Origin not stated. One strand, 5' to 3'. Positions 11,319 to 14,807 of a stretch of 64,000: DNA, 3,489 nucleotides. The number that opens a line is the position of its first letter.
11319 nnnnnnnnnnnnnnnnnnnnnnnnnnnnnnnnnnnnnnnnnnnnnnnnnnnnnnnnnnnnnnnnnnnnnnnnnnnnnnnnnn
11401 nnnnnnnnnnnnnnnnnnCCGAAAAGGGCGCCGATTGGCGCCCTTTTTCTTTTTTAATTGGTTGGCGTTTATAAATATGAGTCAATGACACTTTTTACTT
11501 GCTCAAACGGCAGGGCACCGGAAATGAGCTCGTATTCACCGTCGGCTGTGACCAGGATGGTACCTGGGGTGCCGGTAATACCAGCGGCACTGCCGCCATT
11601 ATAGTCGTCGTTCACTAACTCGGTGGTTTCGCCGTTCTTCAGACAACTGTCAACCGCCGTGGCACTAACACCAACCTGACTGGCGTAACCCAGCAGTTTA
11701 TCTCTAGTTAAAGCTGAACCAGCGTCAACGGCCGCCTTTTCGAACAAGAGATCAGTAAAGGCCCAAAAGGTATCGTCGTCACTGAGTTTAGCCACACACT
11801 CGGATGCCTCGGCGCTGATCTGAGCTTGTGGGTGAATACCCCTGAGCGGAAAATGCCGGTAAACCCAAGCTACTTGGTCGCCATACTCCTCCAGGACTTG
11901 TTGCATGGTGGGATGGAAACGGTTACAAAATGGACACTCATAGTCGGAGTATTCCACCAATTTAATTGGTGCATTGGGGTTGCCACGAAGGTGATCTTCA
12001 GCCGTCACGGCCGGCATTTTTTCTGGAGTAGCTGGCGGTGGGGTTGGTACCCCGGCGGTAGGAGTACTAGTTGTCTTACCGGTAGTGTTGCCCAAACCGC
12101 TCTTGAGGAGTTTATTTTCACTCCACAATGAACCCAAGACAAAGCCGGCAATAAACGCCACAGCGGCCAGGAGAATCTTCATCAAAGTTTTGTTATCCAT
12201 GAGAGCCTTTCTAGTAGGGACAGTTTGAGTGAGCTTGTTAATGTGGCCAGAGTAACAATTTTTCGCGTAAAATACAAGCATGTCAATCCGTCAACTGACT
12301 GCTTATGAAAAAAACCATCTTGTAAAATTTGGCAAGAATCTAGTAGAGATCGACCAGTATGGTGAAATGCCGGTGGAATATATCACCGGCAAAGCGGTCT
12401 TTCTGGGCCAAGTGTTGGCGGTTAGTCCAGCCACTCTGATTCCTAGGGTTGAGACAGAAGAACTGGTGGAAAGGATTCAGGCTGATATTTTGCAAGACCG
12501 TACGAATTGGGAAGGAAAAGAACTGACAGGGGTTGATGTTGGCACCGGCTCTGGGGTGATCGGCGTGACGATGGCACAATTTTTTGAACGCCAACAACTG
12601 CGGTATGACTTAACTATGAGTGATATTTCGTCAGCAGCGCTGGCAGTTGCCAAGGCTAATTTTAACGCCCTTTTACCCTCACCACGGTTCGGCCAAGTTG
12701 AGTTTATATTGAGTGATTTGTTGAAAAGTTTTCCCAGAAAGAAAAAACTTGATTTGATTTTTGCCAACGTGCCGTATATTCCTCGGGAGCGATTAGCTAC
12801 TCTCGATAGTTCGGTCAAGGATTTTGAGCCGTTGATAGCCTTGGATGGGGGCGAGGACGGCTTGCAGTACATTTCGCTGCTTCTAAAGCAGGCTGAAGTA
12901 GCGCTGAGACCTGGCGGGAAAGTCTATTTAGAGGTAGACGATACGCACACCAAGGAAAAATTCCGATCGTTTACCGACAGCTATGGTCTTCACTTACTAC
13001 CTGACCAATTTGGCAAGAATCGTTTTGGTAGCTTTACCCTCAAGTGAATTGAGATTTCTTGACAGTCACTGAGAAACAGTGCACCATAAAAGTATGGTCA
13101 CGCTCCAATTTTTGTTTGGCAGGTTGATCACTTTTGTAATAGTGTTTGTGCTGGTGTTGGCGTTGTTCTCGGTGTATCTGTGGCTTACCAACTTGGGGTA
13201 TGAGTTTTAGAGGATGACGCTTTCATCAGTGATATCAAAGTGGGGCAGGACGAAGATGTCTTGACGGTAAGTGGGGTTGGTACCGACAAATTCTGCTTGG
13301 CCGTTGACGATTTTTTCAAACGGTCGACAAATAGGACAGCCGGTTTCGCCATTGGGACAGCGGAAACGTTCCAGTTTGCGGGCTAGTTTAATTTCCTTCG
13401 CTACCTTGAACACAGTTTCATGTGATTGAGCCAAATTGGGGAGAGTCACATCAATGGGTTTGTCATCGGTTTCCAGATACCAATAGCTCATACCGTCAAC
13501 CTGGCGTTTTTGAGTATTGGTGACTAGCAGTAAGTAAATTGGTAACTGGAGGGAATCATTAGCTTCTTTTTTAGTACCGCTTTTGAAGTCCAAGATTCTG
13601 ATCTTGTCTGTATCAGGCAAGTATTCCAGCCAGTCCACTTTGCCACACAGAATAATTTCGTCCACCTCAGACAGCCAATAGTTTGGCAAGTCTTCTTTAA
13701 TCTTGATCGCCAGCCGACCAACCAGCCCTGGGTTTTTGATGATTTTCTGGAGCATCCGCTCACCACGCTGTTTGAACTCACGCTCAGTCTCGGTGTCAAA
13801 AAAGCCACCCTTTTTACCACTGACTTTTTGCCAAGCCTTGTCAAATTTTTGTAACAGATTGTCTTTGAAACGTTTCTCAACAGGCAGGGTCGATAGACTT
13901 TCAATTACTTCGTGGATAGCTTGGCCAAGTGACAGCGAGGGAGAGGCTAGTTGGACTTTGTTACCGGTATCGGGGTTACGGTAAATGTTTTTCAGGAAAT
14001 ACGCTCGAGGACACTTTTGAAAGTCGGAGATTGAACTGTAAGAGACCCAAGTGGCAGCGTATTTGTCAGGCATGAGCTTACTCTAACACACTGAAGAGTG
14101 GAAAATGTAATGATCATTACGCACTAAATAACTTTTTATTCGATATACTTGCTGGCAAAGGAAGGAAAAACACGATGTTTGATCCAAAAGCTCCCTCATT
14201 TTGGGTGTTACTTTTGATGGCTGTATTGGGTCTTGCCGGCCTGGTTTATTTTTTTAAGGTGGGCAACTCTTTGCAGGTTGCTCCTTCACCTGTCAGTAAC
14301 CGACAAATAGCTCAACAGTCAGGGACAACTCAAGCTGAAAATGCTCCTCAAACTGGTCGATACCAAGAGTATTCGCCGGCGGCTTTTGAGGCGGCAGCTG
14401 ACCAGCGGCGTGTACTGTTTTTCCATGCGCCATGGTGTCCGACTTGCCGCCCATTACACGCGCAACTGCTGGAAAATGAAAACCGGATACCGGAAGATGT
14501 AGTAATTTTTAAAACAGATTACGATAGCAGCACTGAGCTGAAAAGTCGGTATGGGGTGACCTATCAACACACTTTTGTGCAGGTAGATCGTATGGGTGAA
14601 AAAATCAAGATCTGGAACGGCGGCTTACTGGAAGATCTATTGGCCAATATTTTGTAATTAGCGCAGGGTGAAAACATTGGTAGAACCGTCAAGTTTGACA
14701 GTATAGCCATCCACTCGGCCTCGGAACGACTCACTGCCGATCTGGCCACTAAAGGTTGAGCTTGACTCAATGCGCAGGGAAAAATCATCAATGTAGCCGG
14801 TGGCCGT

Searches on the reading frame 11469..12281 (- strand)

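Call 9: search_protein_families(library=pfam, proteins=[window:11469-12281:-], max_evalue=0.001)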
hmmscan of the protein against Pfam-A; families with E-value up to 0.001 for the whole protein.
window:11469-12281:- (270 aa): 3 families
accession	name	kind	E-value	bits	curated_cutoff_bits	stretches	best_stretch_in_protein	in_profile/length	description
PF13462.12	Thioredoxin_4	-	6.1e-20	72.5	23.2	1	95-267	4-164/165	Thioredoxin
PF01323.26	DSBA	-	5.6e-17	62.6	25.6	1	108-266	2-190/191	DSBA-like thioredoxin domain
PF13098.12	Thioredoxin_2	-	4.1e-06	27.5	27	1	107-265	8-103/104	Thioredoxin-like domain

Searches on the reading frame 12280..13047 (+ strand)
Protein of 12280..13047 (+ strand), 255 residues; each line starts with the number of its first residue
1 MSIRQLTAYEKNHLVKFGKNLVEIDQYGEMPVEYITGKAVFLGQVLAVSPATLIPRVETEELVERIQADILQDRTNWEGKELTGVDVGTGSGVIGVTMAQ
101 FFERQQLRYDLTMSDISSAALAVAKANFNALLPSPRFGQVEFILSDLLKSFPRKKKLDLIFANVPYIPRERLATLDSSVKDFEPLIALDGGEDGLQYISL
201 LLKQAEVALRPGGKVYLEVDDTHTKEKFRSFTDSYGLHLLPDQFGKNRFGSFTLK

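Call 9: search_protein_families(library=pfam, proteins=[window:12280-13047:+], max_evalue=0.001)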
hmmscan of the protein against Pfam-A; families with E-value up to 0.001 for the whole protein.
window:12280-13047:+ (255 aa): 4 families
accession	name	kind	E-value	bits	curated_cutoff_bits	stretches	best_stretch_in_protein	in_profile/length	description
PF05175.20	MTS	-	6.1e-10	39.4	23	1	83-166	34-108/170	Methyltransferase small domain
PF13649.12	Methyltransf_25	-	5.3e-06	27.5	27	1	85-172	2-82/97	Methyltransferase domain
PF13847.12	Methyltransf_31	-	7.2e-06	26.2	27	1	81-173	4-82/145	Methyltransferase domain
PF08242.18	Methyltransf_12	-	0.00046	21.3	30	0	85-163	1-72/98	Methyltransferase domain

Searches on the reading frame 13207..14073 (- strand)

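Call 9: search_protein_families(library=pfam, proteins=[window:13207-14073:-], max_evalue=0.001)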
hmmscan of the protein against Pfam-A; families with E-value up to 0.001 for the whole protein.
window:13207-14073:- (288 aa): 2 families
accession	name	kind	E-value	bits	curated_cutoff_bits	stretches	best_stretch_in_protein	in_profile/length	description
PF12705.13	PDDEXK_1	-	3.3e-24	86.6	22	1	10-249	2-240/247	PD-(D/E)XK nuclease superfamily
PF01930.23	Cas_Cas4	-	4.8e-05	24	22.7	1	144-249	54-152/160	Domain of unknown function DUF83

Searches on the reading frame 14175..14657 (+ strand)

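Call 9: search_protein_families(library=pfam, proteins=[window:14175-14657:+], max_evalue=0.001)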
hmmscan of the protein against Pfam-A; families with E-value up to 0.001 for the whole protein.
window:14175-14657:+ (160 aa): 3 families
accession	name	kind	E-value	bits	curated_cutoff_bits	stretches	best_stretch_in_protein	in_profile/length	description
PF00085.26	Thioredoxin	-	1.7e-09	38.1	23.5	1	74-154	13-95/103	Thioredoxin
PF13899.12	Thioredoxin_7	-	4.3e-05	24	27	1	64-121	4-65/83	Thioredoxin-like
PF13098.12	Thioredoxin_2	-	7.2e-05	23.5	27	1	77-148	6-59/104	Thioredoxin-like domain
